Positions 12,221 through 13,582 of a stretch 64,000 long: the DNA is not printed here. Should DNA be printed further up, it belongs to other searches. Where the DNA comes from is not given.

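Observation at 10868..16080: Divergent lipid-type cassette (acyl-CoA ligase, FabH-like condensing enzyme, FabG-like SDR, two alpha/beta hydrolases) with Ole-pathway-like composition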

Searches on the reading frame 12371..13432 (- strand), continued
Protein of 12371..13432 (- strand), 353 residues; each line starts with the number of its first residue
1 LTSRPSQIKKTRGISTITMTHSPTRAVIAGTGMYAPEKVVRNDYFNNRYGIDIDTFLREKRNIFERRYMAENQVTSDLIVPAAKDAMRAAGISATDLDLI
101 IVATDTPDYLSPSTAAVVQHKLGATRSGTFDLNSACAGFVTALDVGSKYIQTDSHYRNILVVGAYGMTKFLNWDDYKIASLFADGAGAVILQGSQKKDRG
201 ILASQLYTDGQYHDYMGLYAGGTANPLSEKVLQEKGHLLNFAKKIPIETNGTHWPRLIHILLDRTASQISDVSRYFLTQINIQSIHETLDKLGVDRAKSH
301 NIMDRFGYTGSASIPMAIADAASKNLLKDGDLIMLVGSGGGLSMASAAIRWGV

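Call 70: search_protein_families(library=ncbifam, proteins=[L130:5417-6229:+, L083:7095-7901:+, L083:11027-11935:+, L168:2783-3580:+, L168:3583-4362:+, L085:10292-11353:+, L085:13900-14718:+, L087:7199-7999:+, L095:9511-10296:+], max_evalue=1e-8)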
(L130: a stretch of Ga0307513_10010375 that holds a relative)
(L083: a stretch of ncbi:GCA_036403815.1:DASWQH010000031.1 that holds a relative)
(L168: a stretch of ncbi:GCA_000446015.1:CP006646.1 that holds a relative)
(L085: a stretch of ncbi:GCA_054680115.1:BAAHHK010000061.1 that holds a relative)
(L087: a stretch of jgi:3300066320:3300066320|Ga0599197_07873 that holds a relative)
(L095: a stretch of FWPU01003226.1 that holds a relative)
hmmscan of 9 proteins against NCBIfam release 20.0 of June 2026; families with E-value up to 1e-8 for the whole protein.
L130:5417-6229:+ (270 aa): 28 families (the best 25 are shown)
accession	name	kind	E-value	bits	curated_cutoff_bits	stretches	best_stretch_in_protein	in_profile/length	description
NF051488.1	bifunc_PcaDC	exception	6.9e-45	153.8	390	1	16-265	7-253/375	bifunctional 3-oxoadipate enol-lactonase/4-carboxymuconolactone decarboxylase PcaDC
TIGR02427.1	protocat_pcaD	equivalog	1.2e-42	146.1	255.85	1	12-262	3-250/251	3-oxoadipate enol-lactonase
NF051487.1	bifunc_PcaCD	exception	8.8e-35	120.6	430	1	18-262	171-411/413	bifunctional 4-carboxymuconolactone decarboxylase/3-oxoadipate enol-lactonase PcaCD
TIGR03611.1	RutD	equivalog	9.7e-35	120.2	238.5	1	17-262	11-255/258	pyrimidine utilization protein D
TIGR02240.1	PHA_depoly_arom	equivalog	7.3e-29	101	250.6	1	17-266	23-267/276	poly(3-hydroxyalkanoate) depolymerase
NF011457.0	PRK14875.1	equivalog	4.1e-26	91.8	307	1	4-118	115-231/372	acetoin dehydrogenase dihydrolipoyllysine-residue acetyltransferase subunit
TIGR03343.1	biphenyl_bphD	equivalog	6.9e-25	87.8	462.15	1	6-263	17-281/282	2-hydroxy-6-oxo-6-phenylhexa-2,4-dienoate hydrolase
NF045632.1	hydroxlase_HsaD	equivalog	2.5e-22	79.1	400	1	12-263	27-289/290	4,5:9,10-diseco-3-hydroxy-5,9,17-trioxoandrosta-1(10),2-diene-4-oate hydrolase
TIGR01738.1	bioH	equivalog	8.3e-22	78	206.95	1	19-262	3-245/245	pimeloyl-ACP methyl ester esterase BioH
NF052614.1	AB_fold_OlsI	equivalog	1.4e-21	77.3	385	1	16-265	14-258/272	ornithine lipid biosynthesis O-acyltransferase OlsI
NF050089.1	i_nPHAscl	equivalog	1.7e-21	76.5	300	1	11-149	9-147/288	intracellular short-chain-length polyhydroxyalkanoate depolymerase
NF052610.1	macro_16_ester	equivalog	1.2e-20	74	420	1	40-248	45-266/281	alpha/beta fold macrolide esterase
TIGR01250.1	pro_imino_pep_2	subfamily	1.4e-19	70.8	167.65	1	194-262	220-287/288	proline iminopeptidase-family hydrolase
TIGR03056.1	bchO_mg_che_rel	equivalog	2.1e-18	66.4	172.55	1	8-118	15-128/278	alpha/beta fold hydrolase BchO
NF053683.1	esterase_mleBRB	exception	1.3e-16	61.1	585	1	44-245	51-259/280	BRB family alpha/beta fold macrolide esterase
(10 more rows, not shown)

L083:7095-7901:+ (268 aa): 27 families (the best 25 are shown)
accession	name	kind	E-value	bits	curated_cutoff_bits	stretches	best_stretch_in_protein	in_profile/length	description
TIGR02427.1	protocat_pcaD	equivalog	1.7e-40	139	255.85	1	11-262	2-250/251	3-oxoadipate enol-lactonase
NF051488.1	bifunc_PcaDC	exception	2.1e-40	139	390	1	16-265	7-253/375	bifunctional 3-oxoadipate enol-lactonase/4-carboxymuconolactone decarboxylase PcaDC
TIGR03611.1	RutD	equivalog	1e-33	116.8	238.5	1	10-263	4-256/258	pyrimidine utilization protein D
NF051487.1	bifunc_PcaCD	exception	1.2e-30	106.9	430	1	18-263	171-412/413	bifunctional 4-carboxymuconolactone decarboxylase/3-oxoadipate enol-lactonase PcaCD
TIGR02240.1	PHA_depoly_arom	equivalog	4.2e-28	98.5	250.6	1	19-266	25-267/276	poly(3-hydroxyalkanoate) depolymerase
NF052610.1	macro_16_ester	equivalog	2.4e-23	82.9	420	1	22-260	26-278/281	alpha/beta fold macrolide esterase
TIGR03343.1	biphenyl_bphD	equivalog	6.2e-21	74.8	462.15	1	8-263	19-281/282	2-hydroxy-6-oxo-6-phenylhexa-2,4-dienoate hydrolase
NF041759.1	mac_hydro_EstT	equivalog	6.8e-21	74.7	450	1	4-262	5-277/278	macrolide hydrolase EstT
NF050089.1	i_nPHAscl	equivalog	3.9e-20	72.1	300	1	11-168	10-168/288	intracellular short-chain-length polyhydroxyalkanoate depolymerase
NF053683.1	esterase_mleBRB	exception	4.3e-20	72.4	585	1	48-265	54-279/280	BRB family alpha/beta fold macrolide esterase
TIGR01250.1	pro_imino_pep_2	subfamily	5.4e-20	72.1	167.65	1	18-115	24-126/288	proline iminopeptidase-family hydrolase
TIGR01738.1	bioH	equivalog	5.6e-20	72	206.95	1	20-262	5-245/245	pimeloyl-ACP methyl ester esterase BioH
NF011457.0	PRK14875.1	equivalog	7.9e-20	71.1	307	1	7-263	120-370/372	acetoin dehydrogenase dihydrolipoyllysine-residue acetyltransferase subunit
NF052614.1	AB_fold_OlsI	equivalog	1.8e-19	70.3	385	1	17-265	15-258/272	ornithine lipid biosynthesis O-acyltransferase OlsI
NF053693.1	esterase_mleCBF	exception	2.5e-19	69.7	564.5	1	49-261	55-277/279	CBF family alpha/beta fold macrolide esterase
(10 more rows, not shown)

L083:11027-11935:+ (302 aa): 27 families (the best 25 are shown)
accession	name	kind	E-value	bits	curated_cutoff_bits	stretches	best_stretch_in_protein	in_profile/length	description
NF045632.1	hydroxlase_HsaD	equivalog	5.2e-45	153.6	400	1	35-296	12-289/290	4,5:9,10-diseco-3-hydroxy-5,9,17-trioxoandrosta-1(10),2-diene-4-oate hydrolase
NF011457.0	PRK14875.1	equivalog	8.5e-40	136.9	307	1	27-296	102-370/372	acetoin dehydrogenase dihydrolipoyllysine-residue acetyltransferase subunit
TIGR02427.1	protocat_pcaD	equivalog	3.7e-33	115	255.85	1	52-295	10-250/251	3-oxoadipate enol-lactonase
NF051488.1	bifunc_PcaDC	exception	1.7e-32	113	390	1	54-297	11-252/375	bifunctional 3-oxoadipate enol-lactonase/4-carboxymuconolactone decarboxylase PcaDC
TIGR03343.1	biphenyl_bphD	equivalog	2.1e-30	105.9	462.15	1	45-296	20-281/282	2-hydroxy-6-oxo-6-phenylhexa-2,4-dienoate hydrolase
NF051487.1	bifunc_PcaCD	exception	9.3e-29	100.7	430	1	52-296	167-412/413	bifunctional 4-carboxymuconolactone decarboxylase/3-oxoadipate enol-lactonase PcaCD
NF002938.0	PRK03592.1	equivalog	2.6e-25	89.3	241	1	33-195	8-163/298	haloalkane dehalogenase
TIGR01250.1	pro_imino_pep_2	subfamily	3.7e-25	89.1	167.65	1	50-195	20-171/288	proline iminopeptidase-family hydrolase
NF050089.1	i_nPHAscl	equivalog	7.5e-25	87.6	300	1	44-156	6-119/288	intracellular short-chain-length polyhydroxyalkanoate depolymerase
TIGR03695.1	menH_SHCHC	equivalog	1.9e-22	80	208.55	1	55-154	2-104/252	2-succinyl-6-hydroxy-2,4-cyclohexadiene-1-carboxylate synthase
TIGR03611.1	RutD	equivalog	2.2e-22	79.7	238.5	1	54-297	12-257/258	pyrimidine utilization protein D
NF052614.1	AB_fold_OlsI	equivalog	9.2e-22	77.8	385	1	46-297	8-257/272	ornithine lipid biosynthesis O-acyltransferase OlsI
TIGR01738.1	bioH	equivalog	5.9e-21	75.2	206.95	1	55-294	3-244/245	pimeloyl-ACP methyl ester esterase BioH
NF045948.1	ProImpepThrmp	equivalog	4.9e-19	68.8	500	1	42-192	9-167/291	proline iminopeptidase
NF045945.1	ProImpepLactob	equivalog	1.8e-17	63.8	400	1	57-153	29-130/293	proline iminopeptidase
TIGR02240.1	PHA_depoly_arom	equivalog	7.9e-12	45.1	250.6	1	50-296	21-264/276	poly(3-hydroxyalkanoate) depolymerase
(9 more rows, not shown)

L168:2783-3580:+ (265 aa): 24 families
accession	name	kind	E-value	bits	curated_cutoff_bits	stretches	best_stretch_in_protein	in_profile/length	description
TIGR02427.1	protocat_pcaD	equivalog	2.3e-39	135.3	255.85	1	12-261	2-251/251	3-oxoadipate enol-lactonase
NF051488.1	bifunc_PcaDC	exception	5.1e-33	114.7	390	1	13-262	3-252/375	bifunctional 3-oxoadipate enol-lactonase/4-carboxymuconolactone decarboxylase PcaDC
NF051487.1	bifunc_PcaCD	exception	3.8e-27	95.4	430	1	18-261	168-412/413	bifunctional 4-carboxymuconolactone decarboxylase/3-oxoadipate enol-lactonase PcaCD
TIGR03611.1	RutD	equivalog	1.8e-21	76.6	238.5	1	18-128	10-120/258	pyrimidine utilization protein D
NF050089.1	i_nPHAscl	equivalog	4.3e-21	75.2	300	1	9-124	6-120/288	intracellular short-chain-length polyhydroxyalkanoate depolymerase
TIGR01250.1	pro_imino_pep_2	subfamily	6e-19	68.7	167.65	1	5-126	7-134/288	proline iminopeptidase-family hydrolase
NF045948.1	ProImpepThrmp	equivalog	1.6e-18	67.2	500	1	4-123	6-130/291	proline iminopeptidase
TIGR03695.1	menH_SHCHC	equivalog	1.5e-16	60.6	208.55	1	22-135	3-122/252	2-succinyl-6-hydroxy-2,4-cyclohexadiene-1-carboxylate synthase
NF011457.0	PRK14875.1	equivalog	6.6e-16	58.2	307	1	7-121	117-231/372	acetoin dehydrogenase dihydrolipoyllysine-residue acetyltransferase subunit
TIGR03343.1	biphenyl_bphD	equivalog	8e-15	54.8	462.15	1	10-261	20-281/282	2-hydroxy-6-oxo-6-phenylhexa-2,4-dienoate hydrolase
NF045632.1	hydroxlase_HsaD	equivalog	1.1e-13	50.8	400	1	13-120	26-136/290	4,5:9,10-diseco-3-hydroxy-5,9,17-trioxoandrosta-1(10),2-diene-4-oate hydrolase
TIGR01738.1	bioH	equivalog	1.9e-13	50.6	206.95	0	18-124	1-101/245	pimeloyl-ACP methyl ester esterase BioH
NF041759.1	mac_hydro_EstT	equivalog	4.2e-13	49.1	450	1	7-127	7-132/278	macrolide hydrolase EstT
TIGR03056.1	bchO_mg_che_rel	equivalog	3.3e-12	46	172.55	0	15-121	21-128/278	alpha/beta fold hydrolase BchO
NF002043.0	PRK00870.1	subfamily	3.5e-12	46.4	265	1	9-122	33-149/302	haloalkane dehalogenase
TIGR02240.1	PHA_depoly_arom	equivalog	1.2e-09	37.9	250.6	1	22-263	26-266/276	poly(3-hydroxyalkanoate) depolymerase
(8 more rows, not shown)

L168:3583-4362:+ (259 aa): 24 families
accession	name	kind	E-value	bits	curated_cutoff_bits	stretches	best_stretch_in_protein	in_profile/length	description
TIGR02427.1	protocat_pcaD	equivalog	2.6e-39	135.1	255.85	1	18-257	2-251/251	3-oxoadipate enol-lactonase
NF051488.1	bifunc_PcaDC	exception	1.6e-35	123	390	1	19-257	3-251/375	bifunctional 3-oxoadipate enol-lactonase/4-carboxymuconolactone decarboxylase PcaDC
NF011457.0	PRK14875.1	equivalog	3.9e-30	105.1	307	1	15-123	119-228/372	acetoin dehydrogenase dihydrolipoyllysine-residue acetyltransferase subunit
NF051487.1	bifunc_PcaCD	exception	1.6e-28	100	430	1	23-256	165-411/413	bifunctional 4-carboxymuconolactone decarboxylase/3-oxoadipate enol-lactonase PcaCD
TIGR03695.1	menH_SHCHC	equivalog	2.4e-26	92.7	208.55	1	27-125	3-103/252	2-succinyl-6-hydroxy-2,4-cyclohexadiene-1-carboxylate synthase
NF050089.1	i_nPHAscl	equivalog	3.8e-24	85.2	300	1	16-154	7-147/288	intracellular short-chain-length polyhydroxyalkanoate depolymerase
NF007954.0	PRK10673.1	equivalog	1.7e-20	73.4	399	1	25-128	15-116/255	esterase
TIGR01738.1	bioH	equivalog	1.8e-20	73.7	206.95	1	26-255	3-244/245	pimeloyl-ACP methyl ester esterase BioH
TIGR03056.1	bchO_mg_che_rel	equivalog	1.7e-19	69.9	172.55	1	21-110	21-112/278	alpha/beta fold hydrolase BchO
TIGR03611.1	RutD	equivalog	5.1e-19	68.7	238.5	1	18-123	5-110/258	pyrimidine utilization protein D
TIGR01250.1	pro_imino_pep_2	subfamily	9e-17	61.6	167.65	0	188-256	220-287/288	proline iminopeptidase-family hydrolase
NF045632.1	hydroxlase_HsaD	equivalog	4.6e-16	58.6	400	1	8-162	15-168/290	4,5:9,10-diseco-3-hydroxy-5,9,17-trioxoandrosta-1(10),2-diene-4-oate hydrolase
NF008340.0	PRK11126.1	equivalog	1.9e-15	56.8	261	1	26-111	14-96/255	2-succinyl-6-hydroxy-2,4-cyclohexadiene-1-carboxylate synthase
TIGR03343.1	biphenyl_bphD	equivalog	5.1e-13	48.9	462.15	1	16-257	20-281/282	2-hydroxy-6-oxo-6-phenylhexa-2,4-dienoate hydrolase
NF002938.0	PRK03592.1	equivalog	1.9e-12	47.1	241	1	14-110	18-113/298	haloalkane dehalogenase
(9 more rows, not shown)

L085:10292-11353:+ (353 aa): 11 families
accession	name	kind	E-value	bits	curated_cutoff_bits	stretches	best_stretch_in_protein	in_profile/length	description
NF050089.1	i_nPHAscl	equivalog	1.7e-19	70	300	1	33-143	19-127/288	intracellular short-chain-length polyhydroxyalkanoate depolymerase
NF011457.0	PRK14875.1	equivalog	1.7e-18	66.8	307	1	20-134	120-232/372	acetoin dehydrogenase dihydrolipoyllysine-residue acetyltransferase subunit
TIGR02427.1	protocat_pcaD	equivalog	5.5e-14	52.2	255.85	1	26-134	6-113/251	3-oxoadipate enol-lactonase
TIGR03695.1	menH_SHCHC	equivalog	1.5e-13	50.8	208.55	1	34-132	4-103/252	2-succinyl-6-hydroxy-2,4-cyclohexadiene-1-carboxylate synthase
NF051488.1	bifunc_PcaDC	exception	2.7e-13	49.8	390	1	23-136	3-114/375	bifunctional 3-oxoadipate enol-lactonase/4-carboxymuconolactone decarboxylase PcaDC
NF002938.0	PRK03592.1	equivalog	9.3e-13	48.2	241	1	25-123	23-119/298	haloalkane dehalogenase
TIGR03056.1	bchO_mg_che_rel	equivalog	4.2e-11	42.4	172.55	1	12-119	8-114/278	alpha/beta fold hydrolase BchO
TIGR03343.1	biphenyl_bphD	equivalog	4.3e-11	42.6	462.15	1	26-133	24-134/282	2-hydroxy-6-oxo-6-phenylhexa-2,4-dienoate hydrolase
TIGR03611.1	RutD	equivalog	1.9e-09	37.3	238.5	1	28-132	8-112/258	pyrimidine utilization protein D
NF045632.1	hydroxlase_HsaD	equivalog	3.8e-09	35.9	400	0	10-124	12-128/290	4,5:9,10-diseco-3-hydroxy-5,9,17-trioxoandrosta-1(10),2-diene-4-oate hydrolase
NF002043.0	PRK00870.1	subfamily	5.1e-09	36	265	1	15-138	29-153/302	haloalkane dehalogenase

L085:13900-14718:+ (272 aa): 30 families (the best 25 are shown)
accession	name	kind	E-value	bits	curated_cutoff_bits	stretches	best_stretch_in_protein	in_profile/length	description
TIGR02427.1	protocat_pcaD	equivalog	9.9e-42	143.1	255.85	1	11-265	2-249/251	3-oxoadipate enol-lactonase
NF051488.1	bifunc_PcaDC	exception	3.4e-40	138.3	390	1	12-267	3-251/375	bifunctional 3-oxoadipate enol-lactonase/4-carboxymuconolactone decarboxylase PcaDC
NF051487.1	bifunc_PcaCD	exception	3.9e-31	108.5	430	1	18-266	171-411/413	bifunctional 4-carboxymuconolactone decarboxylase/3-oxoadipate enol-lactonase PcaCD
NF052610.1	macro_16_ester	equivalog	1.7e-29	103.1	420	1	5-250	7-264/281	alpha/beta fold macrolide esterase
NF011457.0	PRK14875.1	equivalog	2e-28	99.4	307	1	5-118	116-231/372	acetoin dehydrogenase dihydrolipoyllysine-residue acetyltransferase subunit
TIGR03611.1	RutD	equivalog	1.1e-27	97.1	238.5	1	10-116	4-111/258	pyrimidine utilization protein D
NF041759.1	mac_hydro_EstT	equivalog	9.8e-27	93.8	450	1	5-128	6-136/278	macrolide hydrolase EstT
TIGR02240.1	PHA_depoly_arom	equivalog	6.7e-24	84.7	250.6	1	20-266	26-263/276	poly(3-hydroxyalkanoate) depolymerase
NF045632.1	hydroxlase_HsaD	equivalog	2.7e-23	82.3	400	1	9-265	24-287/290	4,5:9,10-diseco-3-hydroxy-5,9,17-trioxoandrosta-1(10),2-diene-4-oate hydrolase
NF050089.1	i_nPHAscl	equivalog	7.6e-23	81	300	1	11-118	10-117/288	intracellular short-chain-length polyhydroxyalkanoate depolymerase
NF053684.1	esterase_mleBCA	exception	1.3e-21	77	570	1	5-248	7-263/281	BCA family alpha/beta fold macrolide esterase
TIGR03343.1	biphenyl_bphD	equivalog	3.2e-21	75.8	462.15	1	7-266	18-280/282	2-hydroxy-6-oxo-6-phenylhexa-2,4-dienoate hydrolase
NF053693.1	esterase_mleCBF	exception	5.6e-21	75.1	564.5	1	4-250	6-262/279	CBF family alpha/beta fold macrolide esterase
TIGR03695.1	menH_SHCHC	equivalog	6.1e-21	75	208.55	1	20-121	3-107/252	2-succinyl-6-hydroxy-2,4-cyclohexadiene-1-carboxylate synthase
TIGR01738.1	bioH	equivalog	3.2e-20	72.8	206.95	1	17-265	1-244/245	pimeloyl-ACP methyl ester esterase BioH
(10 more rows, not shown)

L087:7199-7999:+ (266 aa): 24 families
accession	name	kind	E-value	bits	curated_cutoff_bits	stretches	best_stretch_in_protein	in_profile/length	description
TIGR02427.1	protocat_pcaD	equivalog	1.4e-39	136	255.85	1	11-263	2-250/251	3-oxoadipate enol-lactonase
NF051488.1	bifunc_PcaDC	exception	2e-34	119.4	390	1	12-263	3-250/375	bifunctional 3-oxoadipate enol-lactonase/4-carboxymuconolactone decarboxylase PcaDC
NF051487.1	bifunc_PcaCD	exception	3.9e-30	105.3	430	1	19-263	172-411/413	bifunctional 4-carboxymuconolactone decarboxylase/3-oxoadipate enol-lactonase PcaCD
TIGR03611.1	RutD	equivalog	1.5e-28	99.9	238.5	1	14-118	8-113/258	pyrimidine utilization protein D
NF050089.1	i_nPHAscl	equivalog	1.5e-24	86.6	300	1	12-118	11-117/288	intracellular short-chain-length polyhydroxyalkanoate depolymerase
NF011457.0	PRK14875.1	equivalog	1.4e-23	83.5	307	1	4-111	115-224/372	acetoin dehydrogenase dihydrolipoyllysine-residue acetyltransferase subunit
TIGR03695.1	menH_SHCHC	equivalog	2.6e-22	79.5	208.55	1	20-121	3-107/252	2-succinyl-6-hydroxy-2,4-cyclohexadiene-1-carboxylate synthase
NF045632.1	hydroxlase_HsaD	equivalog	1.3e-21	76.8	400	1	11-263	24-288/290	4,5:9,10-diseco-3-hydroxy-5,9,17-trioxoandrosta-1(10),2-diene-4-oate hydrolase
TIGR01738.1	bioH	equivalog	2.6e-20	73.1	206.95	1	167-262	148-244/245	pimeloyl-ACP methyl ester esterase BioH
NF045948.1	ProImpepThrmp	equivalog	6.1e-20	71.8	500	1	2-118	5-127/291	proline iminopeptidase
TIGR01250.1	pro_imino_pep_2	subfamily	2.6e-19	69.9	167.65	1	3-118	6-128/288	proline iminopeptidase-family hydrolase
NF052610.1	macro_16_ester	equivalog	1.7e-18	67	420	1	4-122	6-131/281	alpha/beta fold macrolide esterase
TIGR03343.1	biphenyl_bphD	equivalog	3.4e-18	65.8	462.15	1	9-263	20-280/282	2-hydroxy-6-oxo-6-phenylhexa-2,4-dienoate hydrolase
NF041759.1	mac_hydro_EstT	equivalog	8e-17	61.3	450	1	4-125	5-134/278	macrolide hydrolase EstT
NF033124.1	estX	equivalog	1.4e-15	57.2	600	1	8-114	10-123/280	macrolide esterase EstX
TIGR02240.1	PHA_depoly_arom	equivalog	6e-14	52.1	250.6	1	20-263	26-263/276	poly(3-hydroxyalkanoate) depolymerase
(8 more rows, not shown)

L095:9511-10296:+ (261 aa): 29 families (the best 25 are shown)
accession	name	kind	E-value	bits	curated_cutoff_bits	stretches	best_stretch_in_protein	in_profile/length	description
NF050089.1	i_nPHAscl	equivalog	3.4e-41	141.2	300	1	10-130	8-128/288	intracellular short-chain-length polyhydroxyalkanoate depolymerase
NF051488.1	bifunc_PcaDC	exception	2.8e-30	105.7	390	1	21-256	12-252/375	bifunctional 3-oxoadipate enol-lactonase/4-carboxymuconolactone decarboxylase PcaDC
TIGR02427.1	protocat_pcaD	equivalog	4.9e-30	104.7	255.85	1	11-254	2-250/251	3-oxoadipate enol-lactonase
NF011457.0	PRK14875.1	equivalog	2e-27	96.2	307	1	6-255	117-370/372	acetoin dehydrogenase dihydrolipoyllysine-residue acetyltransferase subunit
TIGR03611.1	RutD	equivalog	2.2e-24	86.2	238.5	1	19-116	12-110/258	pyrimidine utilization protein D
NF051487.1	bifunc_PcaCD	exception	1.2e-23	83.9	430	1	15-255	164-412/413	bifunctional 4-carboxymuconolactone decarboxylase/3-oxoadipate enol-lactonase PcaCD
TIGR01250.1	pro_imino_pep_2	subfamily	3.4e-23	82.6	167.65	1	12-140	15-149/288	proline iminopeptidase-family hydrolase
TIGR03695.1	menH_SHCHC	equivalog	8.1e-23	81.1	208.55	1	22-121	4-106/252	2-succinyl-6-hydroxy-2,4-cyclohexadiene-1-carboxylate synthase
NF002938.0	PRK03592.1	equivalog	1.9e-22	80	241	1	3-130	14-142/298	haloalkane dehalogenase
NF045948.1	ProImpepThrmp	equivalog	1e-20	74.4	500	1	3-146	6-155/291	proline iminopeptidase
TIGR01738.1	bioH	equivalog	1.4e-19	70.7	206.95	1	17-121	1-100/245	pimeloyl-ACP methyl ester esterase BioH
NF045632.1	hydroxlase_HsaD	equivalog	1.4e-19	70.2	400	1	4-117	17-135/290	4,5:9,10-diseco-3-hydroxy-5,9,17-trioxoandrosta-1(10),2-diene-4-oate hydrolase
TIGR03056.1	bchO_mg_che_rel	equivalog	7e-17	61.3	172.55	1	15-114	22-123/278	alpha/beta fold hydrolase BchO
TIGR03343.1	biphenyl_bphD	equivalog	1.6e-16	60.3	462.15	1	8-254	19-280/282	2-hydroxy-6-oxo-6-phenylhexa-2,4-dienoate hydrolase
NF052610.1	macro_16_ester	equivalog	3.6e-14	52.8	420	0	5-120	7-128/281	alpha/beta fold macrolide esterase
TIGR02240.1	PHA_depoly_arom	equivalog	1.3e-11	44.4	250.6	1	46-254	51-263/276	poly(3-hydroxyalkanoate) depolymerase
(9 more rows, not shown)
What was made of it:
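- On PcaD 3-oxoadipate enol-lactonase / PHA depolymerase families (for the hydrolases): Partner hydrolases elsewhere: 135-146 bits (PcaD model), 141 bits (NF050089, L095) and about 100 bits (TIGR02240) (call 70).
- Closest known: Lower beta-ketoadipate pathway. Same: The partner hydrolases score best on the PcaD model (135-146 bits, call 70).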
